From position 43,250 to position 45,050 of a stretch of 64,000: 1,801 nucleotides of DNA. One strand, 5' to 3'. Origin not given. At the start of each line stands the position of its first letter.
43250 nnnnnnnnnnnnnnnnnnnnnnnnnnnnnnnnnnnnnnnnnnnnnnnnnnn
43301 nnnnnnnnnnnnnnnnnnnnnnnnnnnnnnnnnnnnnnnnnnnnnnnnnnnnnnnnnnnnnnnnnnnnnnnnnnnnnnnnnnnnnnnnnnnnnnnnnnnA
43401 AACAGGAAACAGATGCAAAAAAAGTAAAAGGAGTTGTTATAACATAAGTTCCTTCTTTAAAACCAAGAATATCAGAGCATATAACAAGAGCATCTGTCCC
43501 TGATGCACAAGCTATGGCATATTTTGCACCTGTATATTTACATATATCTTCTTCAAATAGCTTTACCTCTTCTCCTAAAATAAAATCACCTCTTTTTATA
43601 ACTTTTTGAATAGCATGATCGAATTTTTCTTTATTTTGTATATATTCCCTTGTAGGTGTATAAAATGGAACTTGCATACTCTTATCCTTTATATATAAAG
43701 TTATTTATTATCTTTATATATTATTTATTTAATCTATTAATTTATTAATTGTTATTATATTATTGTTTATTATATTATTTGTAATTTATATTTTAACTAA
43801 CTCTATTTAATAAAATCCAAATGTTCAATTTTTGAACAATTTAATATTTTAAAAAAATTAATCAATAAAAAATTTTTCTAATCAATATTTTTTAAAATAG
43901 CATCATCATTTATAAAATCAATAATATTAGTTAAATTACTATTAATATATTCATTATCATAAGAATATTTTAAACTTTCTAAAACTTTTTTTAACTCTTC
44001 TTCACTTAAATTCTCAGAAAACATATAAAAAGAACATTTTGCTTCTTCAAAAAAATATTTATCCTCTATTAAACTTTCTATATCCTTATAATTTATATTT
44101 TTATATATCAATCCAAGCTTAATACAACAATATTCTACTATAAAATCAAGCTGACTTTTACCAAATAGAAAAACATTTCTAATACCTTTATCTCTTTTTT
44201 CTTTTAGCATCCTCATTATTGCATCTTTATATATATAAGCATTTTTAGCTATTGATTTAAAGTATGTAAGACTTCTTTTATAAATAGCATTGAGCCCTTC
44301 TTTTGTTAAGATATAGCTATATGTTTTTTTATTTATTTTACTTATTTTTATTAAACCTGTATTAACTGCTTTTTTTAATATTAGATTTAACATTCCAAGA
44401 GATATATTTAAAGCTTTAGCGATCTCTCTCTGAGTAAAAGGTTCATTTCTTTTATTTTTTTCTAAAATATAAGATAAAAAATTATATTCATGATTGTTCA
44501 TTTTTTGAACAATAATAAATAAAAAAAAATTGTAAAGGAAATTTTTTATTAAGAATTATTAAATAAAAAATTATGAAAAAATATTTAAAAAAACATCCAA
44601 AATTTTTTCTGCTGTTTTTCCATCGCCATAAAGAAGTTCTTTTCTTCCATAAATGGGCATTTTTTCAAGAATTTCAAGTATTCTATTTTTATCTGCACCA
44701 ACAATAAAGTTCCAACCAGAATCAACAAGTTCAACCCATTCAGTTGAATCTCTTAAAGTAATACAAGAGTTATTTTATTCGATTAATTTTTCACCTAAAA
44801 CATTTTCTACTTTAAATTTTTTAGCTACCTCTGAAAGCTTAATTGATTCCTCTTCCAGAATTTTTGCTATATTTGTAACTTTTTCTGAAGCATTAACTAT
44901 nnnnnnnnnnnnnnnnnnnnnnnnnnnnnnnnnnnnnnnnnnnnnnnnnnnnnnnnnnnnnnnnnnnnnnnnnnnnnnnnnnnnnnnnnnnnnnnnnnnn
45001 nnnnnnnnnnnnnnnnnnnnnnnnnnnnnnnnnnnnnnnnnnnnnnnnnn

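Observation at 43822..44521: Paired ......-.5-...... palindromes flanking a small HTH regulator inside the glycan operon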

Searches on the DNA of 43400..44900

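Call 99: search_rna_families(source=window, start=43400, end=44900, threshold=evalue, max_evalue=1)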
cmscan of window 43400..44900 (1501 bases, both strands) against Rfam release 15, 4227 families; matches with E-value up to 1: 0.
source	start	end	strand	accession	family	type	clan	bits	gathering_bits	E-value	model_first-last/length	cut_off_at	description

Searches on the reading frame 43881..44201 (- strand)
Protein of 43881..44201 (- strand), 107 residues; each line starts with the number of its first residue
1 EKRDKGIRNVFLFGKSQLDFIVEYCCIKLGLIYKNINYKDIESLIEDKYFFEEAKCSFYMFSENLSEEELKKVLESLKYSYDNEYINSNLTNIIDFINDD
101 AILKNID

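Call 87: predict_structure(alignment_id=A3)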
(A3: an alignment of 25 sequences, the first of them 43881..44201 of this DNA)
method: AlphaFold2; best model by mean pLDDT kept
length: 107 residues; sequences in the alignment: 25
mean_pLDDT: 81.6   pTM: 0.74
mean pLDDT of the five models: 81.6, 81.2, 79.8, 79.4, 77.8
residues with pLDDT >= 90: 49; 70-90: 35; 50-70: 18; < 50: 5
segments of 3 or more residues with pLDDT < 50: 103-107
pLDDT, mean of each block of 10 residues (from residue 1): 92 93 96 93 80 84 90 81 60 71 47
secondary structure, 60 per line:
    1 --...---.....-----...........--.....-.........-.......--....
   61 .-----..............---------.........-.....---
elements in order: E9-13 H19-29 E32-36 H38-46 H48-54 E57-61 H67-80 E90-92 H93-98 H100-104

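Call 91: fold_search(model_id=the predicted structure, library=pdb)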
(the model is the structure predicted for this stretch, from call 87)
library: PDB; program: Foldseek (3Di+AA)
matches with E <= 10: 1419; with E <= 0.001: 0
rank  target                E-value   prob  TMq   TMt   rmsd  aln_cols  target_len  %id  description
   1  3kln_A                2.1e-02  0.99  0.49  0.27   4.3        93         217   10  Vibrio cholerae VpsT (released 2010-02-09)
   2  3klo_B                2.8e-02  0.98  0.50  0.28   3.8        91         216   14  Vibrio cholerae VpsT bound to c-di-GMP (released 2010-02-09)
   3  7rgb_B                2.8e-02  0.89  0.41  0.16   4.9        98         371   11  O2-, PLP-dependent desaturase Plu4 product-bound enzyme (released 2021-10-06)
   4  4qqr_B                3.2e-02  0.98  0.46  0.21   4.7        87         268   14  Structural insight into nucleotide rhamnose synthase/epimerase-reductase from Arabidopsis thaliana (released 2015-07-01)
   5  7cs8_B                4.5e-02  0.91  0.45  0.20   4.3        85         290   15  IiPLR1 with NADP+ and (-)secoisolariciresinol (released 2021-06-09)
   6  2yfk_B                4.5e-02  0.87  0.43  0.16   7.0       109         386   16  Crystal structure of a putative transcarbamoylase from Enterococcus faecalis (released 2012-05-02)
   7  6jyy_A                4.8e-02  0.96  0.46  0.24   3.5        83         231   11  Crystal structure of the 5-(Hydroxyethyl)-methylthiazole Kinase ThiM from Klebsiella pneumonia (released 2019-06-26)
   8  3kln_C                5.1e-02  0.98  0.52  0.29   3.5        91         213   13  Vibrio cholerae VpsT (released 2010-02-09)
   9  7cs4_E                5.8e-02  0.87  0.44  0.20   4.4        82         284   15  IiPLR1 with NADP+ and (+)pinoresinol (released 2021-06-09)
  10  7cs6_C                5.8e-02  0.84  0.43  0.19   4.5        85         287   13  IiPLR1 with NADP+ and (-)lariciresinol (released 2021-06-09)
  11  1c3q_A                7.0e-02  0.92  0.46  0.20   3.6        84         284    8  CRYSTAL STRUCTURE OF NATIVE THIAZOLE KINASE IN THE MONOCLINIC FORM (released 1999-08-09)
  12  7cs5_B                7.5e-02  0.84  0.44  0.20   4.4        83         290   14  IiPLR1 with NADP+ and (-)pinoresinol (released 2021-06-09)
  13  7cs3_D                8.0e-02  0.85  0.45  0.20   4.2        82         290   15  IiPLR1 with NADP+ (released 2021-06-09)
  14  8h5v_D                8.0e-02  0.75  0.43  0.40   6.1       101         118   10  Crystal structure of the FleQ domain of Vibrio cholerae FlrA (released 2022-11-02)
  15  7cs5_F                8.0e-02  0.69  0.40  0.19   4.9       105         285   12  IiPLR1 with NADP+ and (-)pinoresinol (released 2021-06-09)
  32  3wg9_B                1.2e-01  0.63  0.46  0.27   9.2       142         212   11  Crystal structure of RSP, a Rex-family repressor (released 2014-08-13)
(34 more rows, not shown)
